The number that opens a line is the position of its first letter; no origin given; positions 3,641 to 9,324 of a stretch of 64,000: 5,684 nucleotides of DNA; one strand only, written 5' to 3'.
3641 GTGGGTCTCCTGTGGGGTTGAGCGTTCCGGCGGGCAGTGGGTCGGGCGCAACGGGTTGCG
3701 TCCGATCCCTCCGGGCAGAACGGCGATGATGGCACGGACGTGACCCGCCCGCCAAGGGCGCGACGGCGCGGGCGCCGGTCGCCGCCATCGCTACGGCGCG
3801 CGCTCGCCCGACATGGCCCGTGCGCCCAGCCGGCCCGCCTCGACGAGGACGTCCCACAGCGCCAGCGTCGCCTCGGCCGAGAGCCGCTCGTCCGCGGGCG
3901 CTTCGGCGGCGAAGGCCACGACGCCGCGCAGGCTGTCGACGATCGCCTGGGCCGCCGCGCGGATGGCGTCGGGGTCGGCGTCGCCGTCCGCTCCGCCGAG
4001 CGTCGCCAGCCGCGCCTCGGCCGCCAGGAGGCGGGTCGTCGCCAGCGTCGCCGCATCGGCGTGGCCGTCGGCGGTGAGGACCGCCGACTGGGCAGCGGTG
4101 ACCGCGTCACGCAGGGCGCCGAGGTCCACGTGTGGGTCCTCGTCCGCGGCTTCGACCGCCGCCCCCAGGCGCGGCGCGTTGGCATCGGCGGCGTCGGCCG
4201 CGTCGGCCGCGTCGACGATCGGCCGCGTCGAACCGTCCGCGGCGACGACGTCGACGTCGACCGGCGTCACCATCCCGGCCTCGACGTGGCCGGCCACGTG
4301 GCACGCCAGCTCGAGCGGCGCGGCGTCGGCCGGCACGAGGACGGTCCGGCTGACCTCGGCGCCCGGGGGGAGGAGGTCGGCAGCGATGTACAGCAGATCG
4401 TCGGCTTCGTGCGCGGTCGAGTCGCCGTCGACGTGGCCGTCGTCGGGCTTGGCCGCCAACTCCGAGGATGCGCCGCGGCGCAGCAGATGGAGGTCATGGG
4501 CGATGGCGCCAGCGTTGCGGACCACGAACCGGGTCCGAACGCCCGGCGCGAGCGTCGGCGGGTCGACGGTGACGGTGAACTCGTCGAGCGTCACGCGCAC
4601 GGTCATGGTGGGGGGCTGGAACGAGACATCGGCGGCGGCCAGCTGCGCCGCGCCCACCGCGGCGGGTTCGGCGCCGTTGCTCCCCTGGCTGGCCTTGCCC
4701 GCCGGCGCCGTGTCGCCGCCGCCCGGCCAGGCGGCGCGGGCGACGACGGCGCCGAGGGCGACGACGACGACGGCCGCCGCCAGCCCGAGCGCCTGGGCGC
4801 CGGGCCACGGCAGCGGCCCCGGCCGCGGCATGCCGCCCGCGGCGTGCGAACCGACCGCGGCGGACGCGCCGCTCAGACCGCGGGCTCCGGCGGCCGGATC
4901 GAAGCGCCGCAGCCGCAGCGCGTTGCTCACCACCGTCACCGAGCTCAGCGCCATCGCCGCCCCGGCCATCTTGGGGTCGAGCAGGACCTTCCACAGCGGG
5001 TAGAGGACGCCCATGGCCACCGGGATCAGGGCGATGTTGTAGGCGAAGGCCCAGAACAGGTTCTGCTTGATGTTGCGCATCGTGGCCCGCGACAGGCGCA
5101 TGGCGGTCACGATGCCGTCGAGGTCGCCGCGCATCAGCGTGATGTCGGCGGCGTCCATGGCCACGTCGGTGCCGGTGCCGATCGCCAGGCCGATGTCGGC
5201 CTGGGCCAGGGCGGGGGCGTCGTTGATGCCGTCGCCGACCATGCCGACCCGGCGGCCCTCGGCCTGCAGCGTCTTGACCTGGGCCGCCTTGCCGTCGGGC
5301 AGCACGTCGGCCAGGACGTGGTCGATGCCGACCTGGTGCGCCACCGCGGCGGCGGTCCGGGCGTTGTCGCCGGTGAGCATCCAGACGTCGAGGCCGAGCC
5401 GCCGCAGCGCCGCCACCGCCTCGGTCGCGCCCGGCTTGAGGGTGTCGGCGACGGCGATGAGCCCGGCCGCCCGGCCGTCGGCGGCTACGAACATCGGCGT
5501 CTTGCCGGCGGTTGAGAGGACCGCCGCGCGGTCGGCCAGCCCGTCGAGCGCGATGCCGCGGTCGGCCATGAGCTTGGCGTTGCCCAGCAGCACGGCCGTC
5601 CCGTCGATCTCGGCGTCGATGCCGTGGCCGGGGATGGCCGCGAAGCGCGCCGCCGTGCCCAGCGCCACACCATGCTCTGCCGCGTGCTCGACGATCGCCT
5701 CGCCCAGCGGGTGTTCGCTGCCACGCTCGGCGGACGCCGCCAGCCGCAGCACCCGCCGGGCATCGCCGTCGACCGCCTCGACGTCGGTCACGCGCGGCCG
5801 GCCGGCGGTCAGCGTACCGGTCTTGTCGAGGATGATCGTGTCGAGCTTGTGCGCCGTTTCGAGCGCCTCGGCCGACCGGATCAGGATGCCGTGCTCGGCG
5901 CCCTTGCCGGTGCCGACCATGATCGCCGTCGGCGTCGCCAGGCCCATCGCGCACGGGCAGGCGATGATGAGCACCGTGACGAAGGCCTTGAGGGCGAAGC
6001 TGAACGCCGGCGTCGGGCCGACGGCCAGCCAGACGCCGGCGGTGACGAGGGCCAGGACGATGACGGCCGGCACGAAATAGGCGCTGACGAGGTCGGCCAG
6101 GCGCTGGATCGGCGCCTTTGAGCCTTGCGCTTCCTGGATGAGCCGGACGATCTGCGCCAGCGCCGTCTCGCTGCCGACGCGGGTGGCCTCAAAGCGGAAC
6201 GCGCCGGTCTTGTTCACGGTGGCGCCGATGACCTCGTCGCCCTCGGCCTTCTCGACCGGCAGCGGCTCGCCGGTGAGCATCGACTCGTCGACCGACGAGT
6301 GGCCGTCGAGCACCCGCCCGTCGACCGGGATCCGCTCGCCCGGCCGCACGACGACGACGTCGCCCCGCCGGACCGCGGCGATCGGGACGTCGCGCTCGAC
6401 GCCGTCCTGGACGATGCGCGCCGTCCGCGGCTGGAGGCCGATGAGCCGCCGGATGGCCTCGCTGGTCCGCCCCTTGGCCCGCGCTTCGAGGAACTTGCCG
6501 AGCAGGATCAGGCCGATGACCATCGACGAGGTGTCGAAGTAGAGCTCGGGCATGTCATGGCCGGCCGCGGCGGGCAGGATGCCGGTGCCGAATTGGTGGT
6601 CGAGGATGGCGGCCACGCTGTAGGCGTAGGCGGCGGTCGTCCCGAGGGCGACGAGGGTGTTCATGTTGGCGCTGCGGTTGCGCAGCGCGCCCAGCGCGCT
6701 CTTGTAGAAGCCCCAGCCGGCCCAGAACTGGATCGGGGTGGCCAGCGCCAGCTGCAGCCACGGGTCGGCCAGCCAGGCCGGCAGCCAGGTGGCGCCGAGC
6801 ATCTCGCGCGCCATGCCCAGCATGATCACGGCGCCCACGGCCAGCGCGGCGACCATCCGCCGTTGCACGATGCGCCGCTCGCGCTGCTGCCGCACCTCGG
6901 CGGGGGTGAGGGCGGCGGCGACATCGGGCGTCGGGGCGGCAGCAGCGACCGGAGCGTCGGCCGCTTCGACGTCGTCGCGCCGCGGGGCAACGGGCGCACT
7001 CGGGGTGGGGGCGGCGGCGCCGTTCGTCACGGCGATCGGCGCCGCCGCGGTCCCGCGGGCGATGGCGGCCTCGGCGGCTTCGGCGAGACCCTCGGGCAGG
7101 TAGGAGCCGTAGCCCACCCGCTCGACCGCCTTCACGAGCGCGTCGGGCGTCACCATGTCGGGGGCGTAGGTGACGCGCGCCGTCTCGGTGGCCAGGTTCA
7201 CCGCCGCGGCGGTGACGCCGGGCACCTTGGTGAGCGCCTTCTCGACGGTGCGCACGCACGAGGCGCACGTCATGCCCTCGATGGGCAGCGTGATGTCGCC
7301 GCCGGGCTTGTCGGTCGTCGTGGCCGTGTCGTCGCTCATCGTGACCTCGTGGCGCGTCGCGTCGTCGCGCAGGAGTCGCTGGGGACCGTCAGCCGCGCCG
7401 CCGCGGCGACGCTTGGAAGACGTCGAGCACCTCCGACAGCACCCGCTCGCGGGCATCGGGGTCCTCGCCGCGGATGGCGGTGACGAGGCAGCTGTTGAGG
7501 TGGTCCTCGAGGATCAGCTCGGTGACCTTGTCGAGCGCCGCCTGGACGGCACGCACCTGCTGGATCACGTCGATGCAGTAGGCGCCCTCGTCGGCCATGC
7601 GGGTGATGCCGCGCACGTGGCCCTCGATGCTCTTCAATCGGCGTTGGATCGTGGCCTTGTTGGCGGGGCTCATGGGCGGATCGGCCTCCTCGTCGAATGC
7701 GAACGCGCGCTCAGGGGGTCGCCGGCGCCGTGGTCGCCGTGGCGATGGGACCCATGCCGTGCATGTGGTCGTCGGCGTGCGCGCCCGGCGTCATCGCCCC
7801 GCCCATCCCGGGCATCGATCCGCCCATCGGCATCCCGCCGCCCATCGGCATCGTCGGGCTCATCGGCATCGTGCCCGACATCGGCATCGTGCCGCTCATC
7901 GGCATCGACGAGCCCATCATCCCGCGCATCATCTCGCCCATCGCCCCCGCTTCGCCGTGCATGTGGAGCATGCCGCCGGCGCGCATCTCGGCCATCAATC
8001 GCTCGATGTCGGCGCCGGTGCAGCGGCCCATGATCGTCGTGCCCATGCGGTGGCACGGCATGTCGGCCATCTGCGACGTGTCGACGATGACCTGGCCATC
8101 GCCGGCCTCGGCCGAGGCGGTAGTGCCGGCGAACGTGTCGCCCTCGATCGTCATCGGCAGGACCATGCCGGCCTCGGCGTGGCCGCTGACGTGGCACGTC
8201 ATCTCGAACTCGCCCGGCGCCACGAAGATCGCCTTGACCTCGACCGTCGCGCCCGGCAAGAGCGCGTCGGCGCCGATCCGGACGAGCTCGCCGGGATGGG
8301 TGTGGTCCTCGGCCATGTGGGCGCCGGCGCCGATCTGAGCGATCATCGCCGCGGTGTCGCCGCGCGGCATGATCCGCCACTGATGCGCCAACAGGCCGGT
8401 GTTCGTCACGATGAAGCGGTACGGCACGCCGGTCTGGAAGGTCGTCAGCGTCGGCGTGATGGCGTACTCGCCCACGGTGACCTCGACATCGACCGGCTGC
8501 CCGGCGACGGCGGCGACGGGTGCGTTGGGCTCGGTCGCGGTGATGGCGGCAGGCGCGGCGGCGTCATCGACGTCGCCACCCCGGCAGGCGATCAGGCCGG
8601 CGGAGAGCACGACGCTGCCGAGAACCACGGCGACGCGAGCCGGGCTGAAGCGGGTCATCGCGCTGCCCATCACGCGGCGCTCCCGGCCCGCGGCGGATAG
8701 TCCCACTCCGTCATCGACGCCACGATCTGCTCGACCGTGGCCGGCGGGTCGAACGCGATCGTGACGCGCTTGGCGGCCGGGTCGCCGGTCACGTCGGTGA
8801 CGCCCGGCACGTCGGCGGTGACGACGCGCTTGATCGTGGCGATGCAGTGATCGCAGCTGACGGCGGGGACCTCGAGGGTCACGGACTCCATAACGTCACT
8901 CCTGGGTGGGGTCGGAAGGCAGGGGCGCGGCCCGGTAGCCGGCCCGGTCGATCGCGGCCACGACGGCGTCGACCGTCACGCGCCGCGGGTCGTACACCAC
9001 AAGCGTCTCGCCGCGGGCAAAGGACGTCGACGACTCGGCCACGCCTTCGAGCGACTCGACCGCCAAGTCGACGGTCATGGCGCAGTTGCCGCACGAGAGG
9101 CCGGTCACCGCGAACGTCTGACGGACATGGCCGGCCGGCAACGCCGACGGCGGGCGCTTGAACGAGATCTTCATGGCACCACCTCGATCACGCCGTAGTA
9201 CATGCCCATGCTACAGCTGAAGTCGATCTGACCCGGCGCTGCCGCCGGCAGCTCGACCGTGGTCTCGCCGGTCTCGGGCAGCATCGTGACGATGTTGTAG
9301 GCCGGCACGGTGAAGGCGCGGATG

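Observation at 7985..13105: Six copies of an unassigned Cys/His/Met repeat shared by three copper lipoproteins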

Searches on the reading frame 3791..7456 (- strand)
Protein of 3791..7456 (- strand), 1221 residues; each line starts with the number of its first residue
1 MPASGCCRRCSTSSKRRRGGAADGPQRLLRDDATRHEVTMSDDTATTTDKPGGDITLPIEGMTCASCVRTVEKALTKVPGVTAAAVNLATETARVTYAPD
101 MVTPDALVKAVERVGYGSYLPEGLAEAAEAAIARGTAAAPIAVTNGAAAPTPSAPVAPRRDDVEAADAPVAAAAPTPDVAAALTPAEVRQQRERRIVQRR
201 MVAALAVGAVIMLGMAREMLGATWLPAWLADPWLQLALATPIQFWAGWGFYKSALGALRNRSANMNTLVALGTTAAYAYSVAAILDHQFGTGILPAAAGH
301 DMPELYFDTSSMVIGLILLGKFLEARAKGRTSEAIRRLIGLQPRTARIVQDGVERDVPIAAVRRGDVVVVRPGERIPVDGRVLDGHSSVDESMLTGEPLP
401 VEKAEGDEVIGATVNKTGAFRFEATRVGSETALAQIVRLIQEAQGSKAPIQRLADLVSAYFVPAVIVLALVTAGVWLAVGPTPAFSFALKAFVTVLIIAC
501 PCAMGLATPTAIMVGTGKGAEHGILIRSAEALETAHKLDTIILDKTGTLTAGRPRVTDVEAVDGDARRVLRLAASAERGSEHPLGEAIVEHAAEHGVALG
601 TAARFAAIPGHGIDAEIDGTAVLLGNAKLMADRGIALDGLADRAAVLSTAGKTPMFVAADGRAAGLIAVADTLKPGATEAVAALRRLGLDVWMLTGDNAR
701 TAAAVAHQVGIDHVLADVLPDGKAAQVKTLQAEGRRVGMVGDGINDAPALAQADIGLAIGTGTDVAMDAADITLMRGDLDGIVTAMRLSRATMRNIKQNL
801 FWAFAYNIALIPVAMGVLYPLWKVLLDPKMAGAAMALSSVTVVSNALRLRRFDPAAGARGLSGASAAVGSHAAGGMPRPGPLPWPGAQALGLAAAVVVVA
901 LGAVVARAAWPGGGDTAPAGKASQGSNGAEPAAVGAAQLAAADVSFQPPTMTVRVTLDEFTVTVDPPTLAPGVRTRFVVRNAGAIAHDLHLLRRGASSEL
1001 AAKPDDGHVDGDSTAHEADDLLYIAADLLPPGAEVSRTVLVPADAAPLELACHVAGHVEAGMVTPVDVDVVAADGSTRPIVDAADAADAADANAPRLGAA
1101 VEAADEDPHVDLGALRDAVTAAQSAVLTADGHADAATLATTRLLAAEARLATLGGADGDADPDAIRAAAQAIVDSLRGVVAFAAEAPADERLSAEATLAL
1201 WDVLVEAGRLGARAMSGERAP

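Call 3: search_protein_families(library=pfam, proteins=[window:3791-7456:-], max_evalue=1)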
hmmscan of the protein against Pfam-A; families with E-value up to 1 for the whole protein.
window:3791-7456:- (1221 aa): 6 families
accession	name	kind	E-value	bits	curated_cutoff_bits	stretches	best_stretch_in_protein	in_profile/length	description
PF00122.25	E1-E2_ATPase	-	5.1e-60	202.5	28.1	1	341-522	2-181/181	E1-E2 ATPase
PF00702.32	Hydrolase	-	1.7e-36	126.8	26.4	1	539-754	2-191/191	haloacid dehalogenase-like hydrolase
PF00403.32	HMA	-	4.1e-19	69.2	24.8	1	56-116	1-61/62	Heavy-metal-associated domain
PF12710.13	HAD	-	1.7e-05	25.7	27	1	644-750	57-188/189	haloacid dehalogenase-like hydrolase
PF08282.18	Hydrolase_3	-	0.0005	20.3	20.9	1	728-785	197-254/255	haloacid dehalogenase-like hydrolase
PF13344.12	Hydrolase_6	-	0.12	12.8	27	1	665-741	7-87/101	Haloacid dehalogenase-like hydrolase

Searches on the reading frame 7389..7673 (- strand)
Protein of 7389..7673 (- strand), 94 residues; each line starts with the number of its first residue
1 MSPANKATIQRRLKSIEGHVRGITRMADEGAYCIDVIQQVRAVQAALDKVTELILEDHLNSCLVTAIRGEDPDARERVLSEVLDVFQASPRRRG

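Call 3: search_protein_families(library=pfam, proteins=[window:7389-7673:-], max_evalue=1)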
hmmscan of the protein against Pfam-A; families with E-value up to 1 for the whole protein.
window:7389-7673:- (94 aa): 1 family
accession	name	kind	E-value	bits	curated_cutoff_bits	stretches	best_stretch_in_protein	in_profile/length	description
PF02583.22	Trns_repr_metal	-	3.6e-26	91.8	22.8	1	6-87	2-77/78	Metal-sensitive transcriptional repressor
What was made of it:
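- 7389..7673 (-): CsoR-family copper-sensing repressor. call 3 (Trns_repr_metal, E 3.6e-26)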

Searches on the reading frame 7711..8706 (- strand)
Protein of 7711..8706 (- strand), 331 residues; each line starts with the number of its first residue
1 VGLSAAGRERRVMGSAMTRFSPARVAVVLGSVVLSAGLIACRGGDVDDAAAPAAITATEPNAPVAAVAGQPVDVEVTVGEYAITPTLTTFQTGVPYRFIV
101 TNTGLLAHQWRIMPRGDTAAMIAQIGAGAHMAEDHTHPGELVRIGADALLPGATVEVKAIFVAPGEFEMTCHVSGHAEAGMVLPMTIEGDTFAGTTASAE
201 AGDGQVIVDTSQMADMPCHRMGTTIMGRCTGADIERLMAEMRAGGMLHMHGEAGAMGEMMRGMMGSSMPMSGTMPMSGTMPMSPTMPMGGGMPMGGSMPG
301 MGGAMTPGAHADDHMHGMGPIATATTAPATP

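Call 3: search_protein_families(library=pfam, proteins=[window:7711-8706:-], max_evalue=1)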
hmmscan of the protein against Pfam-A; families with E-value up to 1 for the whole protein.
window:7711-8706:- (331 aa): 3 families
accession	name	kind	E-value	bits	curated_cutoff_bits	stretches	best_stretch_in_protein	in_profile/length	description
PF13473.12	Cupredoxin_1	-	0.0062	17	27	0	67-113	17-62/104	Cupredoxin-like domain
PF07731.20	Cu-oxidase_2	-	0.022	14.9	20.4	1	151-187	97-133/137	Multicopper oxidase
PF06525.17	SoxE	-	0.084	12.8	21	1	162-186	113-137/149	Sulfocyanin (SoxE) domain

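Call 4: search_protein_families(library=ncbifam, proteins=[window:7711-8706:-], max_evalue=1)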
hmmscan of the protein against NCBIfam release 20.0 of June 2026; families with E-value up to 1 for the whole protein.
window:7711-8706:- (331 aa): 2 families
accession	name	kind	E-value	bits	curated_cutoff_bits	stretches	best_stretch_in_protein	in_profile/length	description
NF051440.1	CuResCopIPSEAE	equivalog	1.6e-05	24.7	280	2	150-187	141-178/180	copper-resistant cuproprotein CopI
NF047895.1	CuResCopI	equivalog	0.00092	19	200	1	97-183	93-172/176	copper-resistant cuproprotein CopI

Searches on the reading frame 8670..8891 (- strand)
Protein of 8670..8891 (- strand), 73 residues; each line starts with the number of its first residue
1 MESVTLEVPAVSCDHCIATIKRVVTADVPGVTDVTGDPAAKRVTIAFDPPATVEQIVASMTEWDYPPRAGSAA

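Call 3: search_protein_families(library=pfam, proteins=[window:8670-8891:-], max_evalue=1)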
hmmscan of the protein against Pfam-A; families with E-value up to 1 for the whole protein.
window:8670-8891:- (73 aa): 1 family
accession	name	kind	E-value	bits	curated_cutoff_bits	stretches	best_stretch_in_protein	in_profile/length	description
PF00403.32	HMA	-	6e-11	43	24.8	1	5-62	1-58/62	Heavy-metal-associated domain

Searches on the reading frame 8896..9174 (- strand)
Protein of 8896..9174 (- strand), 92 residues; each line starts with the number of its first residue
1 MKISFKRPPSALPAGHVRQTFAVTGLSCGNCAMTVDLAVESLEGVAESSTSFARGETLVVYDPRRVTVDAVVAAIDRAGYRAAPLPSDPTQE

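Call 3: search_protein_families(library=pfam, proteins=[window:8896-9174:-], max_evalue=1)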
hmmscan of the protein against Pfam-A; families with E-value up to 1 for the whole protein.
window:8896-9174:- (92 aa): 1 family
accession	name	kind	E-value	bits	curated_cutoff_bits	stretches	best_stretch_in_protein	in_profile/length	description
PF00403.32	HMA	-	5.3e-12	46.4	24.8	1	20-80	1-61/62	Heavy-metal-associated domain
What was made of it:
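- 8670..9174 (-): Two small HMA (CxxC) CopZ-like genes, 8670-8891 and 8896-9174. call 3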
